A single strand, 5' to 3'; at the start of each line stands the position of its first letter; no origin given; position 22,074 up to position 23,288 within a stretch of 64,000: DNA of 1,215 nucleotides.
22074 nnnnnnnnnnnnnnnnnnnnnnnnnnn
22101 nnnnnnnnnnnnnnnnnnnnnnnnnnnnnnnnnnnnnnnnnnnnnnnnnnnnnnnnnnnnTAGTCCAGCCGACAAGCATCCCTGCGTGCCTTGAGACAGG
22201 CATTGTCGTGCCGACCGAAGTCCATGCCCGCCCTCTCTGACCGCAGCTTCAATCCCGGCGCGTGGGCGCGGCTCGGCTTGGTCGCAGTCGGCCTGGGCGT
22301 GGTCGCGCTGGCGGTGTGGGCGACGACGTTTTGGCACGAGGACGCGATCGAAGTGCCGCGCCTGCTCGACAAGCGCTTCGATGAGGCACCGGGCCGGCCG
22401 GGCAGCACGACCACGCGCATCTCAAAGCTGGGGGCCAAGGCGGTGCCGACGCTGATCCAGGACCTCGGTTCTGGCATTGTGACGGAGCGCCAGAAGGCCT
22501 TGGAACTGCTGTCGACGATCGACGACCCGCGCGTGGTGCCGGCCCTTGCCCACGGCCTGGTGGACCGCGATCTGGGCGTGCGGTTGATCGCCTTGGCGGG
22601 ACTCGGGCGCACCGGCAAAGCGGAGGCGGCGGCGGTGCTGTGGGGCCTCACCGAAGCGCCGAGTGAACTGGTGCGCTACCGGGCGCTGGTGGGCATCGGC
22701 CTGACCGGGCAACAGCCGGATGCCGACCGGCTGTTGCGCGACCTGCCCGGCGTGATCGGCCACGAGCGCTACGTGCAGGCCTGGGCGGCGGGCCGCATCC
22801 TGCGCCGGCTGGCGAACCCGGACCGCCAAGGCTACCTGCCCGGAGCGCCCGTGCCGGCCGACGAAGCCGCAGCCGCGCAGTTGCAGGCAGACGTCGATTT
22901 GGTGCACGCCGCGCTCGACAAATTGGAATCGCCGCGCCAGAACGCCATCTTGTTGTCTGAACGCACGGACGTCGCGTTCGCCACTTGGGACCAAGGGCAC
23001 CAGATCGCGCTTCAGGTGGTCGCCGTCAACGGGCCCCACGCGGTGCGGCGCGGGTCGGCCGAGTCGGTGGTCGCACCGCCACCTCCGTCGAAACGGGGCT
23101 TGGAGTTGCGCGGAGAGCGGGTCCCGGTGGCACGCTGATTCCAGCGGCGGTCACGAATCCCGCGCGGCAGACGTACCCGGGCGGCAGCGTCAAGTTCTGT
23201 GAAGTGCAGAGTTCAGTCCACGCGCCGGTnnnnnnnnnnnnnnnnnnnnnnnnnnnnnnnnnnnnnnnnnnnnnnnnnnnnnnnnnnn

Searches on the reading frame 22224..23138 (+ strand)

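Call 5: search_protein_families(library=ncbifam, proteins=[window:22224-23138:+], max_evalue=0.01)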
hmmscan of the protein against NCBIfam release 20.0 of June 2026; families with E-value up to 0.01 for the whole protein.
window:22224-23138:+ (304 aa): 1 family
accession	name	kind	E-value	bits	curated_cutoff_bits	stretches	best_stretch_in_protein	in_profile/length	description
NF058515.1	phyc_lyase_CpcF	equivalog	0.0012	18.4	220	1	62-130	50-119/200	C-phycocyanin alpha-cysteine-84 phycocyanobilin lyase subunit CpcF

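Call 6: search_protein_families(library=pfam, proteins=[window:22224-23138:+], max_evalue=0.01)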
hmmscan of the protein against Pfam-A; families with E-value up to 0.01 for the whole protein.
window:22224-23138:+ (304 aa): 1 family
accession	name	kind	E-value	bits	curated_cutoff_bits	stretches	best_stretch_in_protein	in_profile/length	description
PF13646.12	HEAT_2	-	5.1e-09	36.7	27.7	1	84-155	12-84/88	HEAT repeats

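Call 15: search_protein_families(library=padloc, proteins=[window:22224-23138:+], max_evalue=0.001)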
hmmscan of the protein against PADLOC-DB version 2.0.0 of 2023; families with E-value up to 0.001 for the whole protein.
window:22224-23138:+ (304 aa): 0 families
